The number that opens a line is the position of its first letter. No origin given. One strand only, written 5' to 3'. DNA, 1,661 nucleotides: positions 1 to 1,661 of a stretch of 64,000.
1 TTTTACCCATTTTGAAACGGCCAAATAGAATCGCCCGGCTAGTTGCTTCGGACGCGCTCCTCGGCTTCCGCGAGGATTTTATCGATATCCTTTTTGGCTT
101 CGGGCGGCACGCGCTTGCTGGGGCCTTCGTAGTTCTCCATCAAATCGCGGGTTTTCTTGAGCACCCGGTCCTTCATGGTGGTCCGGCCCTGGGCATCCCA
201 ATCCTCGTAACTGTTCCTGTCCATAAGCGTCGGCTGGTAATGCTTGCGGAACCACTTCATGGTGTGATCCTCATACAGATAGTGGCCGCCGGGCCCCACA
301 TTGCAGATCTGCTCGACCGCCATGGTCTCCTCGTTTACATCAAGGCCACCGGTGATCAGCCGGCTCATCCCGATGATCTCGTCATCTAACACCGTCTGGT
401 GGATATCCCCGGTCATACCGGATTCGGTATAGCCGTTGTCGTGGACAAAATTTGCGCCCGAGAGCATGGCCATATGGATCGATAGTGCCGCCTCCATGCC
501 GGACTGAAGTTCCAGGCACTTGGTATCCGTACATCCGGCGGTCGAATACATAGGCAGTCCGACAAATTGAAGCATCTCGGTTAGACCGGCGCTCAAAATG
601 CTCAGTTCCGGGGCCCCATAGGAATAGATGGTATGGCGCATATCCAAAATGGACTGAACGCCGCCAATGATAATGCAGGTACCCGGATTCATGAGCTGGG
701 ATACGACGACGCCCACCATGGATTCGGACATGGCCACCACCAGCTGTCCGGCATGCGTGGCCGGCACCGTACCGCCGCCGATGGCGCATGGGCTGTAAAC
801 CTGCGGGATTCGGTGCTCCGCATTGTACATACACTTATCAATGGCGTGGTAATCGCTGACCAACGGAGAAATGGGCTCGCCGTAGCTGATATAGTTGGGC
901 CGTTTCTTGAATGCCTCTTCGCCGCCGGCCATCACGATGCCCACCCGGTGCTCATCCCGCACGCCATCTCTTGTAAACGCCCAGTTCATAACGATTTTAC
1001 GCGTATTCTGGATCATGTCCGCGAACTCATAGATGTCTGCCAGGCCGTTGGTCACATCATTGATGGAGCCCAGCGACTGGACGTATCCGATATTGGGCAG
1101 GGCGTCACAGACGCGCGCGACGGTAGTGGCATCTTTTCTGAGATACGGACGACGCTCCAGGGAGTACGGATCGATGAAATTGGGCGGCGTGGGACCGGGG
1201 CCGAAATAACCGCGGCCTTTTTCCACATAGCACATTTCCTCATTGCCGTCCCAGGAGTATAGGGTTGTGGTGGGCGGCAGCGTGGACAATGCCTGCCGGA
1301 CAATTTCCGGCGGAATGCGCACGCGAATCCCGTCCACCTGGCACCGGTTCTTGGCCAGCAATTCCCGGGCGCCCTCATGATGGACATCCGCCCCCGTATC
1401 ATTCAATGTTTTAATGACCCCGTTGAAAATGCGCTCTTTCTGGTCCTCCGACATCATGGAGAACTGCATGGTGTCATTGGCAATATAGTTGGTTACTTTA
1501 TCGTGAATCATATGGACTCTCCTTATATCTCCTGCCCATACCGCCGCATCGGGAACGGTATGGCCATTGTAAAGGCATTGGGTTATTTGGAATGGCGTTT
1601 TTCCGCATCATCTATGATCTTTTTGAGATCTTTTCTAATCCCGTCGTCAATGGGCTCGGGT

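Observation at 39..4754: One operon pairs a betaine-forming SAM methyltransferase (SDMT type) with corrinoid-dependent MttB-type demethylases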

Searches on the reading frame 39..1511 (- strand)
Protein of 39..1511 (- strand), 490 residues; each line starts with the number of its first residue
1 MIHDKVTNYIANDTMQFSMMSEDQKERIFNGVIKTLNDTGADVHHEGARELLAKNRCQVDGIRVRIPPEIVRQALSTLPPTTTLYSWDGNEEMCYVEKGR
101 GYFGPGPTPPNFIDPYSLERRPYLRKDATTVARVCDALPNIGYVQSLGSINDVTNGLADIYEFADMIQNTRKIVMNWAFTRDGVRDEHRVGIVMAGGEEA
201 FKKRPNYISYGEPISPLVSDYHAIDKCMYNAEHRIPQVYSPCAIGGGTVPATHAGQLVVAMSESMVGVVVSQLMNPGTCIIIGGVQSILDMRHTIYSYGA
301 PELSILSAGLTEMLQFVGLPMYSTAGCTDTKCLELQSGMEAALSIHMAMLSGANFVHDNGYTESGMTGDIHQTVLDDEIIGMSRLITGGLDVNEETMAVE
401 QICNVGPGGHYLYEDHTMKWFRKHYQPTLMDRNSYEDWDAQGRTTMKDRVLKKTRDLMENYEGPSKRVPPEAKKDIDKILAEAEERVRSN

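Call 3: search_protein_families(library=pfam, proteins=[window:39-1511:-])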
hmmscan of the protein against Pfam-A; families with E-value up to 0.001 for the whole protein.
window:39-1511:- (490 aa): 1 family
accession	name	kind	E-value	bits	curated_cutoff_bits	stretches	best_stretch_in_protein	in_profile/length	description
PF06253.16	MTTB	-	1.3e-77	261.4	25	1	7-476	21-488/500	Trimethylamine methyltransferase (MTTB)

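Call 4: search_protein_families(library=ncbifam, proteins=[window:39-1511:-])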
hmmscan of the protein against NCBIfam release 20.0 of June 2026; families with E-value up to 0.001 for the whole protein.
window:39-1511:- (490 aa): 1 family
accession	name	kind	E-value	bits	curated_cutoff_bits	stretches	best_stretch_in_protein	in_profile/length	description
TIGR02369.2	trimeth_pyl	equivalog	1.4e-105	353.6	525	1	16-484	2-469/469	[trimethylamine--corrinoid protein] Co-methyltransferase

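Call 12: search_solved_structures(query=window:39-1511:-)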
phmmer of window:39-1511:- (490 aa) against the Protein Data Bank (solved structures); distinct sequences matched with E-value up to 0.001: 5.
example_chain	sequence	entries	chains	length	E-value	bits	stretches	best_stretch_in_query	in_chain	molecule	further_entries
2qne_A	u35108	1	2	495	1.2e-58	202.6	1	14-477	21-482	Putative methyltransferase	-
9yce_A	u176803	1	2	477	2e-58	201.8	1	16-477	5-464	Glycine betaine methyltransferase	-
7xcl_A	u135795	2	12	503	8.7e-53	183.2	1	6-485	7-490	Trimethylamine methyltransferase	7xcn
7xcm_A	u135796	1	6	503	1.3e-52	182.7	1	6-485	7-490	Trimethylamine methyltransferase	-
4yyc_A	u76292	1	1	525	1.2e-39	139.9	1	9-466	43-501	Putative trimethylamine methyltransferase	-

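Call 31: search_solved_structures(query=window:39-1511:-, show_alignments=2, max_evalue=1e-55)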
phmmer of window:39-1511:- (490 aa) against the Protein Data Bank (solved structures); distinct sequences matched with E-value up to 1e-55: 2.
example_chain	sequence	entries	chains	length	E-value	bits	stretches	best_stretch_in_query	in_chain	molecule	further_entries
2qne_A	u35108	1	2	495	1.2e-58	202.6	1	14-477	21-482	Putative methyltransferase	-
9yce_A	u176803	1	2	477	2e-58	201.8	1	16-477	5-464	Glycine betaine methyltransferase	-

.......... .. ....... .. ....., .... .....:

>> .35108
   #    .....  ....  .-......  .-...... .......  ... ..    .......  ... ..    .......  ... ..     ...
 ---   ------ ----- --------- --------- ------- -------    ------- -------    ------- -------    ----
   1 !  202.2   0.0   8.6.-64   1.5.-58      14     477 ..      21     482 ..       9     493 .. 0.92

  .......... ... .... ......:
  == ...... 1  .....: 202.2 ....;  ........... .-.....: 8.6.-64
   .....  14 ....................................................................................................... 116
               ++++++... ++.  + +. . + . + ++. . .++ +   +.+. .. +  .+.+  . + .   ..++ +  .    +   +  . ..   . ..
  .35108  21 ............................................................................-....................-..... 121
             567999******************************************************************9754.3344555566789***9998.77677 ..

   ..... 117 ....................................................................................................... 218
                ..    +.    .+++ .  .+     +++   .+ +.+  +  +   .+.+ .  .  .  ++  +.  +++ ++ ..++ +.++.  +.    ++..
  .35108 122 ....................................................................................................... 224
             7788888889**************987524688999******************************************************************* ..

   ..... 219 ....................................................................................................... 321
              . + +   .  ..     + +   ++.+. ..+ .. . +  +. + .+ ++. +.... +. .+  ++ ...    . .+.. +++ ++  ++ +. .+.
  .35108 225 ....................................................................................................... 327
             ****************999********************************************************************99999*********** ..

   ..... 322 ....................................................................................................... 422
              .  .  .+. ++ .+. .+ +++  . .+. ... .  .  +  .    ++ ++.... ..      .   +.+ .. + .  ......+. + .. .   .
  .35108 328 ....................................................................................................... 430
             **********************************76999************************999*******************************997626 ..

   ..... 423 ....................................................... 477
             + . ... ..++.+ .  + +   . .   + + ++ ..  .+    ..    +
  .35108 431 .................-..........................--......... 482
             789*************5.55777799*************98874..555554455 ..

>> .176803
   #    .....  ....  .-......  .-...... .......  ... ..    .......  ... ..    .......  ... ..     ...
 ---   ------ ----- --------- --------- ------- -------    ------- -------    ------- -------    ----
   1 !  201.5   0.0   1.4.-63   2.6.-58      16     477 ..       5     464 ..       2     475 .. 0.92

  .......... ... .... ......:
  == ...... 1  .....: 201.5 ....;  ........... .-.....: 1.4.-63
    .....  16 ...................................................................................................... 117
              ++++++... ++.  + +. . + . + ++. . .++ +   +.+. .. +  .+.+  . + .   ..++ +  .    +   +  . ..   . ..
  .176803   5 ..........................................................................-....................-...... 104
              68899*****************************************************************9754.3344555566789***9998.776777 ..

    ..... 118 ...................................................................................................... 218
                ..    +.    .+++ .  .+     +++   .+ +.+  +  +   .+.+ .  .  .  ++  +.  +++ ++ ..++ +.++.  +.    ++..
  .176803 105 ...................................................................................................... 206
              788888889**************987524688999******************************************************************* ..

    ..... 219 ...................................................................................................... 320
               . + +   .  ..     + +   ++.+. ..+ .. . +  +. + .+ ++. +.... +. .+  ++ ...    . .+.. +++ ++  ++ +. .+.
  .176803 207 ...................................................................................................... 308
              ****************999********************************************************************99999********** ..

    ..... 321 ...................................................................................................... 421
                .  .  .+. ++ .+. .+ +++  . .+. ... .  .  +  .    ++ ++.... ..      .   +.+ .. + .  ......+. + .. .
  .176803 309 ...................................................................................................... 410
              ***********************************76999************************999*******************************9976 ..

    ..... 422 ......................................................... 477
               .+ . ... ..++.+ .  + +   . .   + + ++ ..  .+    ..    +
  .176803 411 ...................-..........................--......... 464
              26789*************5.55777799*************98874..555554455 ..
